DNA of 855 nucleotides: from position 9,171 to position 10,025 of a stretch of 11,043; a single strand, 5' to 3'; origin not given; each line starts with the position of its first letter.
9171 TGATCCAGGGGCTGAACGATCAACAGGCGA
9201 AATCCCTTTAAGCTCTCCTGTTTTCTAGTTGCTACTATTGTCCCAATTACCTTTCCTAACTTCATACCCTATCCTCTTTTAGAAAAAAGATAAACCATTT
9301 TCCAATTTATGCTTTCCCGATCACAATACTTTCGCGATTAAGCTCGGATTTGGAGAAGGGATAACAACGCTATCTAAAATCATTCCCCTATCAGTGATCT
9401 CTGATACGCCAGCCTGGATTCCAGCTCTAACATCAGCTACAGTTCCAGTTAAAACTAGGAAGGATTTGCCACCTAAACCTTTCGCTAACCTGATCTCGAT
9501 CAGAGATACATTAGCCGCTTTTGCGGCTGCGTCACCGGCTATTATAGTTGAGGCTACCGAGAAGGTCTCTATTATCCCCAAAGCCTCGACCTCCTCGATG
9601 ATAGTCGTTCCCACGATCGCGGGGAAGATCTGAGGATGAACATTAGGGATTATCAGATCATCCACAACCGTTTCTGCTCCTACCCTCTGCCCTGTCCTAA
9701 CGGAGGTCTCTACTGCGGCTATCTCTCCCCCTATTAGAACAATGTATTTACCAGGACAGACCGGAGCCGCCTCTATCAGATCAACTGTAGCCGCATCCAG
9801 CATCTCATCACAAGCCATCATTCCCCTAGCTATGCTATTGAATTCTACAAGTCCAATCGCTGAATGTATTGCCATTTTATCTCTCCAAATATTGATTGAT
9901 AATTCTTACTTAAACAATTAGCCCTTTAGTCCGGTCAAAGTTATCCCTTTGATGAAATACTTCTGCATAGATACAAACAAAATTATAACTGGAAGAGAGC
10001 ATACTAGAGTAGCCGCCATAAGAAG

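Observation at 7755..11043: Distal end of a BMC locus with an aldolase signature: sugar ABC permeases, PduT-like Fe-S shell protein, two BMC-P paralogs and a class II aldolase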

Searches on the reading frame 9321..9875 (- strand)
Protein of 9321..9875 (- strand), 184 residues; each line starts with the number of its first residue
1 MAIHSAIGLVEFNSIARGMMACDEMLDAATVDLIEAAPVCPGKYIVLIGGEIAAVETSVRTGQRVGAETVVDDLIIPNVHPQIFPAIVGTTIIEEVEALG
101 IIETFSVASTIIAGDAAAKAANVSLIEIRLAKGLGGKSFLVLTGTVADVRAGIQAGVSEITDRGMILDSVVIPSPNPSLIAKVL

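Call 3: search_protein_families(library=pfam, proteins=[window:9321-9875:-], max_evalue=0.01)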
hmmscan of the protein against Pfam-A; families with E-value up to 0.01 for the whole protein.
window:9321-9875:- (184 aa): 1 family
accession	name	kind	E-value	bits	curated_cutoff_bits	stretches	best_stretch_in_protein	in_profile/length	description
PF00936.24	BMC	-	7.2e-44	148.1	24.5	2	98-175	1-75/75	BMC domain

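Call 4: search_protein_families(library=ncbifam, proteins=[window:9321-9875:-], max_evalue=0.01)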
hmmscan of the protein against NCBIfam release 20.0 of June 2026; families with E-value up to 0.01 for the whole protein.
window:9321-9875:- (184 aa): 7 families
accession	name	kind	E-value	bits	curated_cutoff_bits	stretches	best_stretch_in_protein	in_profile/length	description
TIGR02526.1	eut_PduT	equivalog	3.6e-36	124.5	250.3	1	5-179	3-178/182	ethanolamine utilization microcompartment shell protein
NF053792.1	beta_CO2some_O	equivalog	8e-14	51.6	270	2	97-179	7-87/205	beta-carboxysome assembly protein CcmO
NF053791.1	BMC_CsoS1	equivalog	7.4e-13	48.6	166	2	6-80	8-85/93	alpha-carboxysome major shell protein CsoS1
NF012010.0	PRK15466.1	equivalog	1e-11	45.1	218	2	96-172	2-76/166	ethanolamine utilization microcompartment protein EutK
NF012018.0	PRK15474.1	equivalog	2e-11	44.1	133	2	96-178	1-81/97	ethanolamine utilization microcompartment protein EutM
NF011944.0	PRK15415.1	equivalog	8.9e-07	28.5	173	1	74-160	58-147/269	propanediol utilization microcompartment protein PduB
TIGR04501.1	microcomp_PduB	equivalog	9.5e-07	28.6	310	1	74-160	14-103/225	microcompartment protein PduB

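Call 5: find_encoding_contigs(protein=window:9321-9875:-, flank=10000, max_places=6)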
Protein window:9321-9875:- (184 aa): 1 contig read that carries it; 1 place shown.
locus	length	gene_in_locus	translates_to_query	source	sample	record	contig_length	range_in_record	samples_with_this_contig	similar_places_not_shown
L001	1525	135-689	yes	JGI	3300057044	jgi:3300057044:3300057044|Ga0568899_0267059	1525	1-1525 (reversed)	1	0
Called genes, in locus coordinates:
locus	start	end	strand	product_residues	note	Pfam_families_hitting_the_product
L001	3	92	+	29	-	?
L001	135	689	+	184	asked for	PF00936:BMC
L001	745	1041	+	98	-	PF03319:EutN_CcmL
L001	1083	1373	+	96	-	PF03319:EutN_CcmL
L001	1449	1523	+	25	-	?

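Call 16: find_homologous_proteins(query=window:9321-9875:-, max_evalue=1e-15)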
Query window:9321-9875:- (184 aa): 3317 proteins with E <= 1e-15 among 4436 candidates; the best 120 are listed.
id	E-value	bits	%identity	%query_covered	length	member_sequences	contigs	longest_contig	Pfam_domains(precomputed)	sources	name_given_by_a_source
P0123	2.3e-100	352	95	100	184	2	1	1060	PF00936.25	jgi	-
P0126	5.0e-63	230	59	99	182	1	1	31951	PF00936.25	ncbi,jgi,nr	ncbi:MAG: BMC domain-containing protein [Planctomycetes bacterium]|nr:BMC domain-containing protein 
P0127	1.1e-62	229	62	95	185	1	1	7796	PF00936.25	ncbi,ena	-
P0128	2.7e-62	228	61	99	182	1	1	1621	PF00936.25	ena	-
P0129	9.1e-62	226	59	99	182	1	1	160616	PF00936.25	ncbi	ncbi:MAG: BMC domain-containing protein [Planctomycetota bacterium]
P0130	2.0e-61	225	62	97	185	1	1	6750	PF00936.25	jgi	jgi:microcompartment protein CcmL/EutN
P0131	2.2e-61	225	61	97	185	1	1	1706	PF00936.25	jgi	jgi:microcompartment protein CcmL/EutN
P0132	4.5e-61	224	58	99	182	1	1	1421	PF00936.25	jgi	-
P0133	1.1e-60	223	61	97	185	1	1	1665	PF00936.25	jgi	jgi:microcompartment protein CcmL/EutN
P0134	2.3e-60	222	61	97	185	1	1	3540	PF00936.25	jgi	jgi:microcompartment protein CcmL/EutN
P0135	1.3e-59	219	55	99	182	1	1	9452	PF00936.25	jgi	jgi:microcompartment protein CcmL/EutN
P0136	3.0e-59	218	60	97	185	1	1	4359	PF00936.25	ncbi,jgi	jgi:microcompartment protein CcmL/EutN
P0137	4.7e-59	217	60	97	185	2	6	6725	PF00936.25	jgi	jgi:microcompartment protein CcmL/EutN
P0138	4.8e-59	217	57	99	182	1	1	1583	PF00936.25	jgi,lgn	jgi:microcompartment protein CcmL/EutN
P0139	8.2e-59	217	58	96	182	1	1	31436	PF00936.25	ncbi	ncbi:MAG: BMC domain-containing protein [Candidatus Latescibacterota bacterium]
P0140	9.6e-59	216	59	97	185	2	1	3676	PF00936.25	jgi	jgi:microcompartment protein CcmL/EutN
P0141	9.9e-59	216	57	98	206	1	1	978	PF00936.25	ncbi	-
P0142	1.3e-58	216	59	97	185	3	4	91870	PF00936.25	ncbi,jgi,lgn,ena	ncbi:MAG: BMC domain-containing protein [Candidatus Eisenbacteria bacterium]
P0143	2.0e-58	215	58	97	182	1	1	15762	PF00936.25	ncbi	-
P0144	4.1e-58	214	58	97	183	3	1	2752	PF00936.25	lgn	-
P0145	5.4e-58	214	58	99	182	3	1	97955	PF00936.25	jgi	jgi:microcompartment protein CcmL/EutN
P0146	5.5e-58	214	60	97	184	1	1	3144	PF00936.25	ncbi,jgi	-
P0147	6.1e-58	214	58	97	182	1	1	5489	PF00936.25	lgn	-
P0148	6.1e-58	214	60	97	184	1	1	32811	PF00936.25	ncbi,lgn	-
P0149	8.3e-58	213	56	98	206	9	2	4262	PF00936.25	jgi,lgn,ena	-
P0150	1.1e-57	213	60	97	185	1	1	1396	PF00936.25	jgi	jgi:microcompartment protein CcmL/EutN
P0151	1.5e-57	212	58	98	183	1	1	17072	PF00936.25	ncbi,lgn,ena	-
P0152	1.5e-57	212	58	97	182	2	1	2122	PF00936.25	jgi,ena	-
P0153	1.7e-57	212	58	96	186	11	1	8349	PF00936.25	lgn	-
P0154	1.9e-57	212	57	98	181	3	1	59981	PF00936.25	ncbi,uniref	ncbi:MAG: BMC domain-containing protein [Desulfurispora sp.]|uniref:BMC domain-containing protein n=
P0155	1.9e-57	212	58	97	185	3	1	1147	PF00936.25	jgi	jgi:microcompartment protein CcmL/EutN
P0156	2.3e-57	212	54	98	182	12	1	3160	PF00936.25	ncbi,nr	ncbi:MAG: BMC domain-containing protein [Methanopyri archaeon]|nr:BMC domain-containing protein [Met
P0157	2.3e-57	212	54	99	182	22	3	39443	PF00936.25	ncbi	-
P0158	2.7e-57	212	57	95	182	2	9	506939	PF00936.25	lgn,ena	-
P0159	2.8e-57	212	57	95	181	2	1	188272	PF00936.25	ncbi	ncbi:MAG: BMC domain-containing protein [Bacillota bacterium]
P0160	3.0e-57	211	43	99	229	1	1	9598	PF00936.25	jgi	-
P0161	3.2e-57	211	55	99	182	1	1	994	PF00936.25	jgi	jgi:microcompartment protein CcmL/EutN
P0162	3.2e-57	211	59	95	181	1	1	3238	PF00936.25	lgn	-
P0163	4.1e-57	211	56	98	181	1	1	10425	PF00936.25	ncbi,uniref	ncbi:BMC domain-containing protein [Desulfofundulus sp.]|uniref:BMC domain-containing protein n=1 Ta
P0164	4.4e-57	211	55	99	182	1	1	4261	PF00936.25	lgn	-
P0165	6.7e-57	210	58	97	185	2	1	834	PF00936.25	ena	-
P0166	6.9e-57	210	55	100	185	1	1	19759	PF00936.25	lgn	-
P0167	7.0e-57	210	56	96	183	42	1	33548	PF00936.25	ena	-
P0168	7.1e-57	210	59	98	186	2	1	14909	PF00936.25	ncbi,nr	ncbi:MAG: BMC domain-containing protein [candidate division KSB1 bacterium]|nr:BMC domain-containing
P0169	7.3e-57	210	58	97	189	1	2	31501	PF00936.25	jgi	jgi:microcompartment protein CcmL/EutN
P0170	7.7e-57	210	56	98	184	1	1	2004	PF00936.25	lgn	-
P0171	7.7e-57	210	57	97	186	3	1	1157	PF00936.25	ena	-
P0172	9.8e-57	210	56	99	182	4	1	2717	PF00936.25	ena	-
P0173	1.1e-56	210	56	99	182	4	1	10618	PF00936.25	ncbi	-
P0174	1.1e-56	210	55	95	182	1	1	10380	PF00936.25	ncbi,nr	ncbi:MAG: BMC domain-containing protein [Bacillota bacterium]|nr:BMC domain-containing protein [Baci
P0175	1.2e-56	209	59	95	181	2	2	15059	PF00936.25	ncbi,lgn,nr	ncbi:MAG TPA: BMC domain-containing protein [Desulfosporosinus sp.]|nr:BMC domain-containing protein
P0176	1.2e-56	209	61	98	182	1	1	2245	PF00936.25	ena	-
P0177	1.3e-56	209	58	95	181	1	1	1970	PF00936.25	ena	-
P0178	1.8e-56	209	54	98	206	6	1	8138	PF00936.25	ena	-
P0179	1.9e-56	209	59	98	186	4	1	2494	PF00936.25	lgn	-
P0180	2.0e-56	209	55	98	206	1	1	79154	PF00936.25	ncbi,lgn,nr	ncbi:MAG: BMC domain-containing protein [Candidatus Eisenbacteria bacterium]|nr:BMC domain-containin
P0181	2.0e-56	209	57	95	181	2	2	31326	PF00936.25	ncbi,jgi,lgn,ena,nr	ncbi:MAG TPA: BMC domain-containing protein [Desulfosporosinus sp.]|nr:BMC domain-containing protein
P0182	2.1e-56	209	57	95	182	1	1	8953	PF00936.25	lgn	-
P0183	2.2e-56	209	55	98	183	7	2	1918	PF00936.25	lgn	-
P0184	3.3e-56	208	54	98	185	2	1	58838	PF00936.25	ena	-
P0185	3.4e-56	208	58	96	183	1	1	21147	PF00936.25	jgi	-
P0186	3.6e-56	208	57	94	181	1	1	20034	PF00936.25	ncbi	ncbi:MAG: BMC domain-containing protein [Peptococcales bacterium]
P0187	3.8e-56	208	57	98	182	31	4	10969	PF00936.25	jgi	-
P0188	4.0e-56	208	58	95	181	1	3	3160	PF00936.25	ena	-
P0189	4.0e-56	208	57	94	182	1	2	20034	PF00936.25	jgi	jgi:microcompartment protein CcmL/EutN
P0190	4.1e-56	208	57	95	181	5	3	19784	PF00936.25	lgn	-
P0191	4.4e-56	208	58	95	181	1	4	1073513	PF00936.25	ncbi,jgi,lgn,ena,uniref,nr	ncbi:BMC domain-containing protein [Desulfosporosinus sp.]|uniref:BMC domain-containing protein n=1 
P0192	4.5e-56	208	56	97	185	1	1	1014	PF00936.25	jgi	jgi:microcompartment protein CcmL/EutN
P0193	4.8e-56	208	59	99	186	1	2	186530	PF00936.25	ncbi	-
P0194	5.7e-56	207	60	95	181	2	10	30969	PF00936.25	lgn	-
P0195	5.9e-56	207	58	97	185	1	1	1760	PF00936.25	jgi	jgi:microcompartment protein CcmL/EutN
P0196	6.6e-56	207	53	99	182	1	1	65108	PF00936.25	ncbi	-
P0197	6.6e-56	207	56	96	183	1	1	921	PF00936.25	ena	-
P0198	6.9e-56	207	57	97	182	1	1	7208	PF00936.25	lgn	-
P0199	7.1e-56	207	56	98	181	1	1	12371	PF00936.25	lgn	-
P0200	7.3e-56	207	57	95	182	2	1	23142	PF00936.25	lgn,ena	-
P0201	7.5e-56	207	56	99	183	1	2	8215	PF00936.25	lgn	-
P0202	7.7e-56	207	57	95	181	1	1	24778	PF00936.25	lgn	-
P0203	1.0e-55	206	55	97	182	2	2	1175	PF00936.25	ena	-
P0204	1.1e-55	206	56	96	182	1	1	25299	PF00936.25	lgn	-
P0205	1.1e-55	206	54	98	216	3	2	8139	PF00936.25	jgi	-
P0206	1.1e-55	206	57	95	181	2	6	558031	PF00936.25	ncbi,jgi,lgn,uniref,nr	ncbi:BMC domain-containing protein [Desulfosporosinus sp.]|uniref:BMC domain-containing protein n=1 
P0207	1.1e-55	206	57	97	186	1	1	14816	PF00936.25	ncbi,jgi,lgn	-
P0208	1.1e-55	206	58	96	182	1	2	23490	PF00936.25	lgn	-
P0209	1.2e-55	206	56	96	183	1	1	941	PF00936.25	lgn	-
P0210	1.3e-55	206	55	97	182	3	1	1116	PF00936.25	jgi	-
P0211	1.3e-55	206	56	97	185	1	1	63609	PF00936.25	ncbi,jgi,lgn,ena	jgi:microcompartment protein CcmL/EutN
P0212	1.6e-55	206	58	94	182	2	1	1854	PF00936.25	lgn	-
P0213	1.6e-55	206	55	98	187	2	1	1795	PF00936.25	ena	-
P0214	1.6e-55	206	55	97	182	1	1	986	PF00936.25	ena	-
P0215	1.7e-55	206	54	98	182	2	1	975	PF00936.25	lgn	-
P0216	1.7e-55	206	56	97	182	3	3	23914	PF00936.25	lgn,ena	-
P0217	1.7e-55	206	56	98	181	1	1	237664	PF00936.25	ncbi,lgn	ncbi:MAG: BMC domain-containing protein [Bacillota bacterium]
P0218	1.8e-55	206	55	97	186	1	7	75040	PF00936.25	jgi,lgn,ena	jgi:microcompartment protein CcmL/EutN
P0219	2.0e-55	206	57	95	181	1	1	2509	PF00936.25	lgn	-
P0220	2.0e-55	205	55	97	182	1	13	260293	PF00936.25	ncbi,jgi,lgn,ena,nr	ncbi:MAG: hypothetical protein PWQ96_1894 [Clostridia bacterium]|jgi:microcompartment protein CcmL/E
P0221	2.1e-55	205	57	95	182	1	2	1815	PF00936.25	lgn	-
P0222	2.2e-55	205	56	95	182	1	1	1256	PF00936.25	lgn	-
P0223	2.2e-55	205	57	95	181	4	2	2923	PF00936.25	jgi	-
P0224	2.3e-55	205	56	97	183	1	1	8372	PF00936.25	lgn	-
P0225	2.7e-55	205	55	96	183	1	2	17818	PF00936.25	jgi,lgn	-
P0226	2.8e-55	205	56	95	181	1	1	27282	PF00936.25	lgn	-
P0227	2.9e-55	205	58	97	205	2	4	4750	PF00936.25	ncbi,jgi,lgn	ncbi:MAG: BMC domain-containing protein [bacterium]|jgi:microcompartment protein CcmL/EutN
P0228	3.3e-55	205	57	96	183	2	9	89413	PF00936.25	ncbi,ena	-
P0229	3.3e-55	205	55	99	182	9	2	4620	PF00936.25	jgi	jgi:microcompartment protein CcmL/EutN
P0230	3.4e-55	205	56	95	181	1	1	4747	PF00936.25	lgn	-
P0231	3.6e-55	205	55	99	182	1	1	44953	PF00936.25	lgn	-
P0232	3.6e-55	205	55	98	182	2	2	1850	PF00936.25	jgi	jgi:microcompartment protein CcmL/EutN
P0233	3.7e-55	205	57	97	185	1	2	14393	PF00936.25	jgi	jgi:microcompartment protein CcmL/EutN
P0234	4.0e-55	205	58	95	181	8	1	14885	PF00936.25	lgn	-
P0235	4.0e-55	205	57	96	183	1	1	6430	PF00936.25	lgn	-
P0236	4.1e-55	204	55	95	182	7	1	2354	PF00936.25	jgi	-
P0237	4.2e-55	204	55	95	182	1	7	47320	PF00936.25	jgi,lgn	-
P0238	4.4e-55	204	56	95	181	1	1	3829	PF00936.25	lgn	-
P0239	4.5e-55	204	56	97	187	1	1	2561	PF00936.25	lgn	-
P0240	4.9e-55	204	57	96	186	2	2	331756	PF00936.25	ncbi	-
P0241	5.1e-55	204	55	99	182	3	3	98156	PF00936.25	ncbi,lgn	-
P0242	5.1e-55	204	54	99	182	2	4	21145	PF00936.25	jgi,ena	-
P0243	5.3e-55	204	54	98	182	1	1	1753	PF00936.25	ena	-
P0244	5.3e-55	204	57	93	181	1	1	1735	PF00936.25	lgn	-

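Call 17: find_encoding_contigs(protein=P0129, flank=10000, max_places=1)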
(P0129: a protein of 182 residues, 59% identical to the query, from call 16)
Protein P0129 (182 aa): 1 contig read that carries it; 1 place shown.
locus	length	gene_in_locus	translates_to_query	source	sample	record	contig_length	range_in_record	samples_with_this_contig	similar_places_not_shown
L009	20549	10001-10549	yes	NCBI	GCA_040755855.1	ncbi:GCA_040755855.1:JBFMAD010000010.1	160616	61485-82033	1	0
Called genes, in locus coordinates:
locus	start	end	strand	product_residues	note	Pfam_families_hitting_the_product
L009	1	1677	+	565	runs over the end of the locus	PF01019:G_glu_transpept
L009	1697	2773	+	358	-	PF27529:AMPT, PF05343:Peptidase_M42, PF01546:Peptidase_M20 (weak)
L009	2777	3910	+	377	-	PF01408:GFO_IDH_MocA, PF22685:Gal80p_C-like (faint), PF22725:GFO_IDH_MocA_C3, PF02894:GFO_IDH_MocA_C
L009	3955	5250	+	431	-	PF13517:FG-GAP_3 (faint)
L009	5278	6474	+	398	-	-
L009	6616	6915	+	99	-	PF00936:BMC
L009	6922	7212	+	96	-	PF03319:EutN_CcmL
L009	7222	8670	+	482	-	PF00171:Aldedh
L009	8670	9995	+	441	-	PF01512:Complex1_51K, PF10531:SLBB, PF13534:Fer4_17, PF13375:RnfC_N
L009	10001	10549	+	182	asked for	PF00936:BMC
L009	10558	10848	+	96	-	PF03319:EutN_CcmL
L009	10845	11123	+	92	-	PF03319:EutN_CcmL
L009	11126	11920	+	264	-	PF00596:Aldolase_II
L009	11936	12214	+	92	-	PF12728:HTH_17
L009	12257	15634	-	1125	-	PF00873:ACR_tran, PF03176:MMPL (faint)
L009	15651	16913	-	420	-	PF25973:BSH_CzcB (faint), PF25917:BSH_RND (weak), PF25954:Beta-barrel_RND_2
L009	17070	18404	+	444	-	PF03150:CCP_MauG, PF00034:Cytochrom_C (faint)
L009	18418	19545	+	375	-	PF00149:Metallophos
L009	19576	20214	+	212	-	PF21342:SoxA-TsdA_cyt-c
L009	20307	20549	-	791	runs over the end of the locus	PF07940:Hepar_II_III_C (weak), PF02018:CBM_4_9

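Call 18: find_encoding_contigs(protein=P0126, flank=10000, max_places=1)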
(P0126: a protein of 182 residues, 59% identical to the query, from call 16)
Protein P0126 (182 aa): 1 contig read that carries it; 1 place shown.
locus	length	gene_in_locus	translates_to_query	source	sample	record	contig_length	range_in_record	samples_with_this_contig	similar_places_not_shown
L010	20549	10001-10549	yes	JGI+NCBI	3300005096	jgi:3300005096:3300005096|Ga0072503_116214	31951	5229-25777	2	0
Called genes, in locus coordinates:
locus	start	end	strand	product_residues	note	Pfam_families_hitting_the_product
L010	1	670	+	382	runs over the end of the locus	PF01435:Peptidase_M48, PF24517:CBM96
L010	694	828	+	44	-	-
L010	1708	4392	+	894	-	PF01624:MutS_I, PF05188:MutS_II, PF05192:MutS_III, PF05190:MutS_IV, PF00488:MutS_V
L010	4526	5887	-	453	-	PF13624:SurA_N_3 (faint), PF13145:Rotamase_2, PF13616:Rotamase_3, PF00639:Rotamase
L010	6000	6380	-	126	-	PF08308:PEGA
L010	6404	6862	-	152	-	PF00149:Metallophos (weak), PF12850:Metallophos_2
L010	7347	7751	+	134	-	PF00072:Response_reg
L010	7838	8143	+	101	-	PF00166:Cpn10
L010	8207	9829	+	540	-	PF00118:Cpn60_TCP1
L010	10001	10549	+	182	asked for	PF00936:BMC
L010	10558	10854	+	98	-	PF03319:EutN_CcmL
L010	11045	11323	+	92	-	PF03319:EutN_CcmL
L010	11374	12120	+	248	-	PF00596:Aldolase_II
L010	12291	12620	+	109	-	PF12728:HTH_17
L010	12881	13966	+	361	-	PF01408:GFO_IDH_MocA, PF22725:GFO_IDH_MocA_C3, PF02894:GFO_IDH_MocA_C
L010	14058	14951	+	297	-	PF01442:Apolipoprotein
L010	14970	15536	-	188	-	-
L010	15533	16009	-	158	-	PF00565:SNase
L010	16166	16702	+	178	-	-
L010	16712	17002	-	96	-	-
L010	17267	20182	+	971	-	PF12708:Pect-lyase_RHGA_epim, PF13229:Beta_helix (faint), PF05048:NosD (faint), PF13385:Laminin_G_3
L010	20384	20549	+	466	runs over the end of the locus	PF00884:Sulfatase, PF01663:Phosphodiest (faint), PF16347:SGSH_C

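Call 19: find_encoding_contigs(protein=P0142, flank=10000, max_places=1)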
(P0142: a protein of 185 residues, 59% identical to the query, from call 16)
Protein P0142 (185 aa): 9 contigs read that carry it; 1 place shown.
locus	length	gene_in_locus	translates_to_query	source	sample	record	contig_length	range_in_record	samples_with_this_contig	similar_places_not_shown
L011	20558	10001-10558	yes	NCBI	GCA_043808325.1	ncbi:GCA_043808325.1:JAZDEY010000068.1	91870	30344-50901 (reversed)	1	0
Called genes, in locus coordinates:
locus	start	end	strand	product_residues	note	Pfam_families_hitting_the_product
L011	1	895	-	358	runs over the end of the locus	PF04015:DUF362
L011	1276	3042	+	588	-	-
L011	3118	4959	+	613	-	PF00111:Fer2 (weak), PF17651:Raco_middle, PF14574:RACo_C_ter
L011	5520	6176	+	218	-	PF06130:PTAC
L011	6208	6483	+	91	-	PF00936:BMC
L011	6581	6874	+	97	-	PF00936:BMC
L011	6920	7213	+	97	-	PF03319:EutN_CcmL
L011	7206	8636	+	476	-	PF00171:Aldedh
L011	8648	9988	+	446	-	PF01512:Complex1_51K, PF13534:Fer4_17, PF13375:RnfC_N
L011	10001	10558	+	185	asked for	PF00936:BMC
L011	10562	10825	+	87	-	PF03319:EutN_CcmL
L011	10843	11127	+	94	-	PF03319:EutN_CcmL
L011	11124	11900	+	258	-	PF00596:Aldolase_II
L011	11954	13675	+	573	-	PF00587:tRNA-synt_2b, PF04073:tRNA_edit, PF03129:HGTP_anticodon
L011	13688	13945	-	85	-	PF01649:Ribosomal_S20p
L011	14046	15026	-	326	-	PF00535:Glycos_transf_2, PF10111:Glyco_tranf_2_2 (weak), PF13641:Glyco_tranf_2_3, PF13632:Glyco_trans_2_3 (weak)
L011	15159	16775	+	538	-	PF03023:MurJ, PF01554:MatE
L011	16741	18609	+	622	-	PF01541:GIY-YIG (weak), PF27096:UvrC_M, PF02151:UVR (weak), PF22920:UvrC_RNaseH, PF08459:UvrC_RNaseH_dom, PF14520:HHH_5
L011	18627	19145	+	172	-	PF01035:DNA_binding_1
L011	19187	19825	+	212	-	PF00753:Lactamase_B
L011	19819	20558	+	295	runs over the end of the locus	PF02899:Phage_int_SAM_1, PF00589:Phage_integrase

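Call 25: find_related_loci(query=A1, collection=genome_contigs, flank=10000)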
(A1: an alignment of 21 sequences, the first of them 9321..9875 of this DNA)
Query A1 (184 aa) in genome_contigs; peptide patterns used: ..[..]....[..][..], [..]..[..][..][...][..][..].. (x = any residue, [..] = any of these).
600 stretches matched a pattern (row limit reached: there are more); 585 encode a relative of the query (tblastn E <= 1e-3); the best 80 are kept; 80 distinct loci.
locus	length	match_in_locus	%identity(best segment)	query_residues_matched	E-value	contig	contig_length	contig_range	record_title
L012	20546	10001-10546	59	3-184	7e-68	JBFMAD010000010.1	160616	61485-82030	MAG: Planctomycetota bacterium isolate MAG129 MAG129_10, whole genome shotgun sequence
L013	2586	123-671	54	1-184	4e-65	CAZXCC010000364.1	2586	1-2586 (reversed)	MAG TPA_asm: uncultured Veillonellaceae bacterium isolate binchicken_co41_33 genome assembly, contig: NODE_54525_length_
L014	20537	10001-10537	54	6-184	2e-64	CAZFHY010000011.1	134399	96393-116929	MAG TPA_asm: Candidatus Undinarchaeota archaeon isolate SRP077602_co2_57 genome assembly, contig: NODE_129_length_134399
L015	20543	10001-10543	55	4-184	2e-63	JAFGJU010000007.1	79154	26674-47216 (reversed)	MAG: Candidatus Eisenbacteria bacterium isolate Zod_Metabat.294 k87_90806, whole genome shotgun sequence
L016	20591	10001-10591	54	6-184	4e-63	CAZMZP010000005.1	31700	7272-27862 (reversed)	MAG TPA_asm: uncultured bacterium isolate ERP119294_co2_527 genome assembly, contig: k141_2587940, whole genome shotgun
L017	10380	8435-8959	55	5-179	1e-62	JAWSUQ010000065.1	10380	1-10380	MAG: Bacillota bacterium isolate B4G8CH4-15 NODE_65_length_10380_cov_2.779191, whole genome shotgun sequence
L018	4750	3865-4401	58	6-184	7e-62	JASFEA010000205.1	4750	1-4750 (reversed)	MAG: bacterium isolate D0606M02metaG_Bin_283 D0606M02metaG_FD_scaffold_2682_c1, whole genome shotgun sequence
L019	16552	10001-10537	55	6-184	2e-61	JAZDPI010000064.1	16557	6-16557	MAG: Candidatus Eisenbacteria bacterium isolate MEGAHIT-group-0.827 k141_15130258, whole genome shotgun sequence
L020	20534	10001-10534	54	6-183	3e-61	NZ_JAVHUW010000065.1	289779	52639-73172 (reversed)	Candidatus Desulfosporosinus nitrosoreducens strain PR k141_3757, whole genome shotgun sequence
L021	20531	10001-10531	58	3-179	4e-61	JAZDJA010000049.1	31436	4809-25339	MAG: Candidatus Latescibacterota bacterium isolate MEGAHIT-group-0.443 k141_9639621, whole genome shotgun sequence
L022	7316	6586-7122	54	6-184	4e-61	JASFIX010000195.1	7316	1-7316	MAG: Desulfobacterales bacterium isolate D0608S20remetaG_Bin_272 D0608S20remetaG_FD_scaffold_3321_c1, whole genome shotg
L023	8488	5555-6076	55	6-179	1e-60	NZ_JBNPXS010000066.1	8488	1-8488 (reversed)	Desulfitispora alkaliphila strain DSM 22410 Ga0373196_66, whole genome shotgun sequence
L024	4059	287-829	54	4-184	1e-60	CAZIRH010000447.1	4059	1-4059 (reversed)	MAG TPA_asm: uncultured Solibacteraceae bacterium isolate binchicken_co376_52 genome assembly, contig: NODE_34599_length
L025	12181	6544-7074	55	3-179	4e-60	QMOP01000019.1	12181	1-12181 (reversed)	MAG: Caldiserica bacterium isolate B21_G15 B21_Guay15_scaffold_01154, whole genome shotgun sequence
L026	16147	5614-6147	55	6-183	2e-59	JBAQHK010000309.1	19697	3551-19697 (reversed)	MAG: bacterium isolate MFD09338_ilm_asm_bin4 k127_163112, whole genome shotgun sequence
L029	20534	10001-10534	58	6-183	8e-59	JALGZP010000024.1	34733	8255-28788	MAG: bacterium isolate M3-30_Bin_374 M3-30_Bin_374_scaffold_1855, whole genome shotgun sequence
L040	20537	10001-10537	60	6-184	8e-57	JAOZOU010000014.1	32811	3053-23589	MAG: bacterium isolate GMC4.maxbin2.282 GMC4_859_length_32811_cov_24.107248, whole genome shotgun sequence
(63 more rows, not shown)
